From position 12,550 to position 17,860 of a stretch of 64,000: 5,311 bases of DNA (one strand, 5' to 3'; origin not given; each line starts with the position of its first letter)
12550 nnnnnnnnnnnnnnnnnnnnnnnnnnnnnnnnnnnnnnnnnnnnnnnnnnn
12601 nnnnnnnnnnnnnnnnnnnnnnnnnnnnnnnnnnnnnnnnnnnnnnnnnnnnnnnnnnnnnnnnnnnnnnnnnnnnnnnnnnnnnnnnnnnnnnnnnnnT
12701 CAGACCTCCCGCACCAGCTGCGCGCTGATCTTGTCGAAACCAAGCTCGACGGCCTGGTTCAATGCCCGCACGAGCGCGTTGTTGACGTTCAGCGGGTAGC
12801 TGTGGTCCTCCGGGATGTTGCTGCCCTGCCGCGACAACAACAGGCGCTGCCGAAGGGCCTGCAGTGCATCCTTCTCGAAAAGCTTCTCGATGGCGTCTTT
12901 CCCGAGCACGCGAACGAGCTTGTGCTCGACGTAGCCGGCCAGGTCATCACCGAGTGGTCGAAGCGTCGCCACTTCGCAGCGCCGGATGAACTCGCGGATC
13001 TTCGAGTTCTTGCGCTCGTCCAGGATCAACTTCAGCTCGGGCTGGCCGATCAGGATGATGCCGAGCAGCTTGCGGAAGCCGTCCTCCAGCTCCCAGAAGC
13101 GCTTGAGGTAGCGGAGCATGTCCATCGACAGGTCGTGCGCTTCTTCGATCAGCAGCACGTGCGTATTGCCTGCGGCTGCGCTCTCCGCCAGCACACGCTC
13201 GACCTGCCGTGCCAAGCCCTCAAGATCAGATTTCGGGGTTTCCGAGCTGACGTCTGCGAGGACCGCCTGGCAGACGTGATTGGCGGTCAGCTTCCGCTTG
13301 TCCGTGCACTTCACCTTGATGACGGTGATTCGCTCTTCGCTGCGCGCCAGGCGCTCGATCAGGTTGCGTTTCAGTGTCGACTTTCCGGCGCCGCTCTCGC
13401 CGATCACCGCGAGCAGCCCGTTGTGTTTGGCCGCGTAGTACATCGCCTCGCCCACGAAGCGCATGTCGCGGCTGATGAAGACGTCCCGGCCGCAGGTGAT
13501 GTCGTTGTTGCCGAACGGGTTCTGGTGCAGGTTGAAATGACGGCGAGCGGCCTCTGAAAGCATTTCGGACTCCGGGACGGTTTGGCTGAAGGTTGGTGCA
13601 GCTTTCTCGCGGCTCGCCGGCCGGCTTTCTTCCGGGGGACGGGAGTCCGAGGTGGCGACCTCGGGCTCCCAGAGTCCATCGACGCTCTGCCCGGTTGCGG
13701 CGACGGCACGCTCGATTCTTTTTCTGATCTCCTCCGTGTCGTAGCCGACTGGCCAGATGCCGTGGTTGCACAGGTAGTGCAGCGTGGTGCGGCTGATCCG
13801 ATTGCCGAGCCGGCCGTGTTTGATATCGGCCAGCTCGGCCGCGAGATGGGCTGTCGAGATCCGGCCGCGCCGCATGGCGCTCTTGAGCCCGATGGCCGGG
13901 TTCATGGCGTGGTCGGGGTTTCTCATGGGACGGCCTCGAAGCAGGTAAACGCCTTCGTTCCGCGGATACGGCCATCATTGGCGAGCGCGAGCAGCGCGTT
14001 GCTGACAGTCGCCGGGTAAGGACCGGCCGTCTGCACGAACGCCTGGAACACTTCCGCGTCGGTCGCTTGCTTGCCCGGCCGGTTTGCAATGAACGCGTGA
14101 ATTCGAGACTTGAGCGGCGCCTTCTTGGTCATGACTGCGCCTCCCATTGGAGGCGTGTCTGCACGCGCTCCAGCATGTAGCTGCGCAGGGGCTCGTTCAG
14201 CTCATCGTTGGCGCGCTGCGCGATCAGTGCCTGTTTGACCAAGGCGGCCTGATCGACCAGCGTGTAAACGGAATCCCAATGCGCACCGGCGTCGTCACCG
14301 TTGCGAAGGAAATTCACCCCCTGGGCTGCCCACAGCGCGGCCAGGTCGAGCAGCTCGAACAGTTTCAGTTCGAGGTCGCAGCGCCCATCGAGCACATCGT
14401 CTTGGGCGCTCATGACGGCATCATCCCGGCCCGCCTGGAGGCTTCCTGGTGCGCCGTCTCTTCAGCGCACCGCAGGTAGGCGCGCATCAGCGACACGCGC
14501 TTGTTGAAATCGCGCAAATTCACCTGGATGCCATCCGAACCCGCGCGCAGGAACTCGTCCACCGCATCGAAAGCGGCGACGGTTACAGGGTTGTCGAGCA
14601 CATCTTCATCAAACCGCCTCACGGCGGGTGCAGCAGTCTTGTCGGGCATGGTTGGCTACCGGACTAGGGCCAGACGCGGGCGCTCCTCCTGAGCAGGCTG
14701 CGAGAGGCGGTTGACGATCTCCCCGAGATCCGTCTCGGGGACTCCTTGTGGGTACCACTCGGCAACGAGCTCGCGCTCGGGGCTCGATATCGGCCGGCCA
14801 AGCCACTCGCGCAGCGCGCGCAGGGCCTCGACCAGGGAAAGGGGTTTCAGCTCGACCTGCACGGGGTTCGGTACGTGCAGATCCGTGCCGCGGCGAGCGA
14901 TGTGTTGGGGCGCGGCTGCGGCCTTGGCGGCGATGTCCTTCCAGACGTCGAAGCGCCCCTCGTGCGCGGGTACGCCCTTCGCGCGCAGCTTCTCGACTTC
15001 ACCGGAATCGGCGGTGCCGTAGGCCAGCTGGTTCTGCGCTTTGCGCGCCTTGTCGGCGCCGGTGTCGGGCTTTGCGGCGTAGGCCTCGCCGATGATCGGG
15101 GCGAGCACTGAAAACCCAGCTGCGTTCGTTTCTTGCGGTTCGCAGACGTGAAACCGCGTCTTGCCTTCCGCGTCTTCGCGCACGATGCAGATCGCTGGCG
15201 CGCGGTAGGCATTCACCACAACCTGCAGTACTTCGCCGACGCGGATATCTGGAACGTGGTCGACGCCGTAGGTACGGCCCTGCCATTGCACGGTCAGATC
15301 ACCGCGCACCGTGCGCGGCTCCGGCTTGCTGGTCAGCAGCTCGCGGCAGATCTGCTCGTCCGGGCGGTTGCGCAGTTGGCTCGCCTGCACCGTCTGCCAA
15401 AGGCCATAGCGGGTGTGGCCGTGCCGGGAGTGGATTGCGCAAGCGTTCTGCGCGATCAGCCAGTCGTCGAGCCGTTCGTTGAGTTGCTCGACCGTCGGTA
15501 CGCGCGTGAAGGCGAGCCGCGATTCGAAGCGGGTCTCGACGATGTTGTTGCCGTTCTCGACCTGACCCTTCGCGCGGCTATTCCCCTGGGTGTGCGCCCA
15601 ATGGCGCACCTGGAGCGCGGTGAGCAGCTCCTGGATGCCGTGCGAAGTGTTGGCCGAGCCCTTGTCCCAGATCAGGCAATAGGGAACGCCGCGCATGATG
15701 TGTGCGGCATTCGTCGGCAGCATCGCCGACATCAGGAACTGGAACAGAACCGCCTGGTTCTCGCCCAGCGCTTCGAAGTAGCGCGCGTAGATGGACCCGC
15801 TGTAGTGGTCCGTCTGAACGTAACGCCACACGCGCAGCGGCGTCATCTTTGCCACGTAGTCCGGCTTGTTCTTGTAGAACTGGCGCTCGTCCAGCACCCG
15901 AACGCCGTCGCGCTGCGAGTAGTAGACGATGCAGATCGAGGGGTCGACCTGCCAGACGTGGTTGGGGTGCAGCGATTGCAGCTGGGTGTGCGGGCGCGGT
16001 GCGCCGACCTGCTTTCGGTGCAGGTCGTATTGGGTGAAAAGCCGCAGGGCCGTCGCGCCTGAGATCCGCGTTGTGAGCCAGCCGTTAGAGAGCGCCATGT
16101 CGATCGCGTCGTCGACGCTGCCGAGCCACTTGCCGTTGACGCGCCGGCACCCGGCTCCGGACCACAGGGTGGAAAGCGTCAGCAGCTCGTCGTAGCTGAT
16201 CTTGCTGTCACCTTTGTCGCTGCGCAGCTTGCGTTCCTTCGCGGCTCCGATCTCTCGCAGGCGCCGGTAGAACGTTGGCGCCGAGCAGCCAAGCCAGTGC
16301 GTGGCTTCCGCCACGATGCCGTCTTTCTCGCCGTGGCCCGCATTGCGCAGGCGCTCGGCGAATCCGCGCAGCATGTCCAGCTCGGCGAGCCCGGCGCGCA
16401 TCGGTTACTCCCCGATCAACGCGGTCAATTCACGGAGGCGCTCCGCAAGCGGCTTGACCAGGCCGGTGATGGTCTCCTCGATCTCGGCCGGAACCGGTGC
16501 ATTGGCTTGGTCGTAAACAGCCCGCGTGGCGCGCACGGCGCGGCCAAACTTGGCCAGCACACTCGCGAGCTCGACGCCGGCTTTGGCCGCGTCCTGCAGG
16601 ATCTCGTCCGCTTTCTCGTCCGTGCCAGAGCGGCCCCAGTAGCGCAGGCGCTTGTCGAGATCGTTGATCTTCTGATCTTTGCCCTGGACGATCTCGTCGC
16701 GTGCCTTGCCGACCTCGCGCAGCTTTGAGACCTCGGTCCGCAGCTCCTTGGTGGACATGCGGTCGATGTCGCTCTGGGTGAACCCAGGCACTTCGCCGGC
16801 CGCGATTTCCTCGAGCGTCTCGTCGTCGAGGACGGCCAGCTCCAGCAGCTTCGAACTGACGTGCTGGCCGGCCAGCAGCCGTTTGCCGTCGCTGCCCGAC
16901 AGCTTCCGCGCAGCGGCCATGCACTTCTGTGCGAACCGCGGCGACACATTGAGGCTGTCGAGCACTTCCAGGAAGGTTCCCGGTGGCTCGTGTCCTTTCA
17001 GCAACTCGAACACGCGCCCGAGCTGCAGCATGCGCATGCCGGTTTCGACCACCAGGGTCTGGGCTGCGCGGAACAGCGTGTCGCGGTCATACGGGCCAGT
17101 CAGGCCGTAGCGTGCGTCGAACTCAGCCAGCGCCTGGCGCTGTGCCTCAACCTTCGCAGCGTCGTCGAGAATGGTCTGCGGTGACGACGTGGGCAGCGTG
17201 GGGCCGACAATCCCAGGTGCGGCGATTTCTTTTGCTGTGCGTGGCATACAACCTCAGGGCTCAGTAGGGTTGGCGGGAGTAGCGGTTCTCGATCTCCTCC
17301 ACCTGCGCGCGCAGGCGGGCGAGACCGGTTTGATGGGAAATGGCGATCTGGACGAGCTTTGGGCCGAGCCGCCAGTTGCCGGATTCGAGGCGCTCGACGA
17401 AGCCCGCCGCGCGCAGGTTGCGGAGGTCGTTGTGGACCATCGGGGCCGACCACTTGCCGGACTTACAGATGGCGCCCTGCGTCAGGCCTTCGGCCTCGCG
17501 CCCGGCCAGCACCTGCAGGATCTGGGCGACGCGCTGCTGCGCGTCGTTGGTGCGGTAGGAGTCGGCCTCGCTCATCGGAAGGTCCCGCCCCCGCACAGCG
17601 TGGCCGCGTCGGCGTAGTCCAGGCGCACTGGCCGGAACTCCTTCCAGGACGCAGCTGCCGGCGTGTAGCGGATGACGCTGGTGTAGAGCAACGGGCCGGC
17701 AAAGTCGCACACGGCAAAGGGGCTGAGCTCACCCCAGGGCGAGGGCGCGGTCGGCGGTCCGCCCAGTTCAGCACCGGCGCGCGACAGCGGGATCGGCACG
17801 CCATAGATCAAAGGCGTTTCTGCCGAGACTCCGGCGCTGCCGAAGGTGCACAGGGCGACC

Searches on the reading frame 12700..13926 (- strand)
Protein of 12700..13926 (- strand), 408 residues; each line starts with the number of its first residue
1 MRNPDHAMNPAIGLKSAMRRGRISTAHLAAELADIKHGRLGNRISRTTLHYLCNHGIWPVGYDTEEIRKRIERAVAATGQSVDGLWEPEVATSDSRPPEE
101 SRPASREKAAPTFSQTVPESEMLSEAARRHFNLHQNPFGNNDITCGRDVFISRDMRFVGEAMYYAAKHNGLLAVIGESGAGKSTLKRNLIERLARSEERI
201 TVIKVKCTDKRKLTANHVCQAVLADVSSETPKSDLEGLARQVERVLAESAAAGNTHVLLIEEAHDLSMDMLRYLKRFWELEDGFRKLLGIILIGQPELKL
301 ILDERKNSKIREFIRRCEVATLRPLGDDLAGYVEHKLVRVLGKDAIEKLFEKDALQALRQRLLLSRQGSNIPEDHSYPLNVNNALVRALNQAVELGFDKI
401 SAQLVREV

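Call 30: search_protein_families(library=pfam, proteins=[window:12700-13926:-], max_evalue=0.001)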
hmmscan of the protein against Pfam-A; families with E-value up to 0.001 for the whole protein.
window:12700-13926:- (408 aa): 7 families
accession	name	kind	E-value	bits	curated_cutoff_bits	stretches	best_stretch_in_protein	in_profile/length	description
PF13401.12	AAA_22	-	6.8e-26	91.5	27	1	168-301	4-129/130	AAA domain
PF13191.12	AAA_16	-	2.5e-08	35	32.6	1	167-274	21-155/167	AAA ATPase domain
PF24883.2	NPHP3_N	-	8.2e-06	26.5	24.8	1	167-238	20-91/164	Nephrocystin 3, N-terminal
PF00005.33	ABC_tran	-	2.4e-05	25.4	25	1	167-220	9-62/137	ABC transporter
PF20703.3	nSTAND1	-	0.00012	22.3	27.1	1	148-263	14-124/379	Novel STAND NTPase 1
PF25201.1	nSTAND6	-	0.00024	21.6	27.7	1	167-267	16-114/148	Novel STAND NTPase 6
PF20720.3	nSTAND3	-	0.00048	20.3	27.2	0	165-223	13-70/155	Novel STAND NTPase 3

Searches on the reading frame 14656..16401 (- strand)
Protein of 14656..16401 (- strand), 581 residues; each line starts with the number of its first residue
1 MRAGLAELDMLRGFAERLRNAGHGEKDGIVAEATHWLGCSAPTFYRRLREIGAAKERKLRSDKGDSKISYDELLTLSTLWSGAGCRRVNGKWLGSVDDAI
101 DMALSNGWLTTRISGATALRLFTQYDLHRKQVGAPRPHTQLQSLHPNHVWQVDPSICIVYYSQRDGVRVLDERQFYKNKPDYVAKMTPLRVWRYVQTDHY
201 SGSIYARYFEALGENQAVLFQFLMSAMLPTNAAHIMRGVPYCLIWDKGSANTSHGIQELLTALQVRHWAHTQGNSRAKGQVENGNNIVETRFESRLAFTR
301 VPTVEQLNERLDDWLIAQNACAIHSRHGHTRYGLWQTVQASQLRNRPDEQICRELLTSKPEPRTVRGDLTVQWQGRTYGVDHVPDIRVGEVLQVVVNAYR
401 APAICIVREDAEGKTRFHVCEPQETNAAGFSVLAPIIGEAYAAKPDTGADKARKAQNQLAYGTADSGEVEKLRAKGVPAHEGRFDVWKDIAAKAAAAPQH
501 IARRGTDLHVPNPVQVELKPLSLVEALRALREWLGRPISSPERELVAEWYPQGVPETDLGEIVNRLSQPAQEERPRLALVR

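Call 30: search_protein_families(library=pfam, proteins=[window:14656-16401:-], max_evalue=0.001)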
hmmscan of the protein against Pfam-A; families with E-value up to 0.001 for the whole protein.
window:14656-16401:- (581 aa): 0 families

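Call 35: search_protein_families(library=pfam, proteins=[window:14656-16401:-], max_evalue=0.01)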
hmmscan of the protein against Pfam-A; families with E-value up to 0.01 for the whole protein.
window:14656-16401:- (581 aa): 1 family
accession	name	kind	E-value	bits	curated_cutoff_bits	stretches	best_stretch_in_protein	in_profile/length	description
PF00665.32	rve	-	0.0028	18.3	32.6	1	145-274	3-101/102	Integrase core domain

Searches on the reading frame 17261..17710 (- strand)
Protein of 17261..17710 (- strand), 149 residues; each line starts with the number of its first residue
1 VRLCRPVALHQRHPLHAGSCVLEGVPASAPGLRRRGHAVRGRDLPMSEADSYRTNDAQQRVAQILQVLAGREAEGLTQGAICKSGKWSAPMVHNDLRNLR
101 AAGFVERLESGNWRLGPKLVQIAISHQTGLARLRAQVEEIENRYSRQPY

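Call 55: search_protein_families(library=pfam, proteins=[window:17261-17710:-], max_evalue=0.01)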
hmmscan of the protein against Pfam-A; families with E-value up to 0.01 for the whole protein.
window:17261-17710:- (149 aa): 2 families
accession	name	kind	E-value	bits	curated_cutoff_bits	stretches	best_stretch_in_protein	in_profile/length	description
PF12802.13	MarR_2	-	1.9e-05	25.2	27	1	61-111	7-56/61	MarR family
PF09339.16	HTH_IclR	-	0.0023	18.1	22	0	59-107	3-50/52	IclR helix-turn-helix domain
